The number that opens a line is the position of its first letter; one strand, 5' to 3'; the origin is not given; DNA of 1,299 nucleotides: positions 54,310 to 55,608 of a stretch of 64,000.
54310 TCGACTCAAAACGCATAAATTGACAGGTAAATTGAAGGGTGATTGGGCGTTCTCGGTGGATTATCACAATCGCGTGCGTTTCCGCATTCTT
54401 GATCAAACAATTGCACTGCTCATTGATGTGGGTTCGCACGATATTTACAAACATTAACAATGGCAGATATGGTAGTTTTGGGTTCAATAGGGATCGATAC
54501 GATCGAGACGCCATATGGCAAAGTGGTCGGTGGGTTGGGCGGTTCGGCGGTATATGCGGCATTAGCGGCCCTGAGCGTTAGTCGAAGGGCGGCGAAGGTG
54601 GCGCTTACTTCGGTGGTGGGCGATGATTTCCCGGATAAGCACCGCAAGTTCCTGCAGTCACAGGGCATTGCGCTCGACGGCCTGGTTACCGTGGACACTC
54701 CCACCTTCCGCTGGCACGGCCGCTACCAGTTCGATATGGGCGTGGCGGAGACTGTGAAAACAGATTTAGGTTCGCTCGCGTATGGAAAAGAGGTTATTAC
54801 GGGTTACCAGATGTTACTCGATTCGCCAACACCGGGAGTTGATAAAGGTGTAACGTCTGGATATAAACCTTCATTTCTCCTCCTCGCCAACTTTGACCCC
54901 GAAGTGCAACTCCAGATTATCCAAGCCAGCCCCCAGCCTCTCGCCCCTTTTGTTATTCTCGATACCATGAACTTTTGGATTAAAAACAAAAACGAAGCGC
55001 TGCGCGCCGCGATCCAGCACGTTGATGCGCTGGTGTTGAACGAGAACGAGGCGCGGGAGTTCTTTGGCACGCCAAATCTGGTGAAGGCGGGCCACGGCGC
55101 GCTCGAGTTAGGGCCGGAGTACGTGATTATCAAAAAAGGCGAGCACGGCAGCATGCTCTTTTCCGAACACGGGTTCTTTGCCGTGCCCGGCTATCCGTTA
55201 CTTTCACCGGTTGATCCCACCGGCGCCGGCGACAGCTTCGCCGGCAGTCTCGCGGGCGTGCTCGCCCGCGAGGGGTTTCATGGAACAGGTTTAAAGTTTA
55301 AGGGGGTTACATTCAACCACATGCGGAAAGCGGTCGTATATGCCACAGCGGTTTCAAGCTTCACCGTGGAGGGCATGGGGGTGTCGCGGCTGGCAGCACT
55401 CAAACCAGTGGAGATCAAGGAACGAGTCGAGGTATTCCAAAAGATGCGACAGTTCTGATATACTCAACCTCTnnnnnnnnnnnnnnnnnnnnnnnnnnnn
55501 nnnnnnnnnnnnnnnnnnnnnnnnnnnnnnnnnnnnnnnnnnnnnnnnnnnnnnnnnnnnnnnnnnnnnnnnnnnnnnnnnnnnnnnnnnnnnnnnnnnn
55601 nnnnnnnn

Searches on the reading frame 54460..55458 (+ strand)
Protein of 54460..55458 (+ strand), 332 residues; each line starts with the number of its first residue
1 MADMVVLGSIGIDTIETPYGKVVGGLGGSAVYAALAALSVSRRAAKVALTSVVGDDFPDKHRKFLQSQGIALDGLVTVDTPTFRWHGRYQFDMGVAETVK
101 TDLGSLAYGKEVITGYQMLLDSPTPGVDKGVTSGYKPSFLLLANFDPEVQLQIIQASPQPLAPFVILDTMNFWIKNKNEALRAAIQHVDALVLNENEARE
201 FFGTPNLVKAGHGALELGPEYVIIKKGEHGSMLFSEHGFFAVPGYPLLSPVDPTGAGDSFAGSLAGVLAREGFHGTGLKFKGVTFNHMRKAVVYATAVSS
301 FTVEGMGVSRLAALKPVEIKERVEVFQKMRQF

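Call 6: search_protein_families(library=pfam, proteins=[window:54460-55458:+])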
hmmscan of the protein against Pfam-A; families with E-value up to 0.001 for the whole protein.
window:54460-55458:+ (332 aa): 1 family
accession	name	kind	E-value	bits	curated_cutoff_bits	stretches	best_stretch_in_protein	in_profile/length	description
PF00294.29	PfkB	-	7.7e-27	94.8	25.8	1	165-309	164-296/302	pfkB family carbohydrate kinase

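Call 49: search_protein_families(library=ncbifam, proteins=[window:54460-55458:+])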
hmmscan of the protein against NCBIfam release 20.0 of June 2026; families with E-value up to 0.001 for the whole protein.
window:54460-55458:+ (332 aa): 15 families
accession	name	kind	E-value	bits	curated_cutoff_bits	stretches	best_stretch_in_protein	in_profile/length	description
TIGR02152.1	D_ribokin_bact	equivalog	6.6e-15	55.2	299.65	1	183-308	171-286/298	ribokinase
NF053626.1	RibKinHalex1628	equivalog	9.4e-12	45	330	1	181-309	170-279/293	ATP-dependent ribose-1-phosphate kinase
TIGR04382.1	myo_inos_iolC_N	equivalog_domain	9.6e-12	44.8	300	1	178-268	179-269/309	5-dehydro-2-deoxygluconokinase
NF040938.1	KDG_KDGal_kin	equivalog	9.2e-10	38.1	400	1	173-270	167-265/305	bifunctional 2-dehydro-3-deoxygluconokinase/2-dehydro-3-deoxygalactonokinase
NF041164.1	NucKinThplmales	equivalog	2.2e-07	30.4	450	1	170-264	156-247/295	nucleoside kinase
TIGR03168.1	1-PFK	subfamily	5.1e-07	28.9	216.4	1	177-270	165-263/305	hexose kinase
NF049991.1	TagKinase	equivalog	1.7e-06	27.1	420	1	176-264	183-271/321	tagatose kinase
NF006957.1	PRK09434.1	equivalog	2.6e-06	27.2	450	1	178-272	170-264/302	fructokinase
TIGR03828.1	pfkB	equivalog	3e-06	26.5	292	1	177-270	165-260/305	1-phosphofructokinase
NF007321.0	PRK09813.1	equivalog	1.2e-05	24.9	247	1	175-270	147-237/261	fructoselysine 6-kinase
TIGR02198.1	rfaE_dom_I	equivalog_domain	2.3e-05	23.7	345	0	216-270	224-278/315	D-glycero-beta-D-manno-heptose-7-phosphate kinase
NF008353.0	PRK11142.1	equivalog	3.2e-05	23.6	341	0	186-272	177-267/307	ribokinase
NF041332.1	KDG_KDGal_kin_Halo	equivalog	3.3e-05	23.5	440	1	176-271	178-274/320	bifunctional 2-dehydro-3-deoxygluconokinase/2-dehydro-3-deoxygalactonokinase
NF041134.1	R1P_kin_Thcocales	equivalog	0.00014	21.4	500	0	184-268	164-243/291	ADP-dependent ribose-1-phosphate kinase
NF007068.0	PRK09513.1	equivalog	0.00051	19.3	432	1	203-317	201-302/312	1-phosphofructokinase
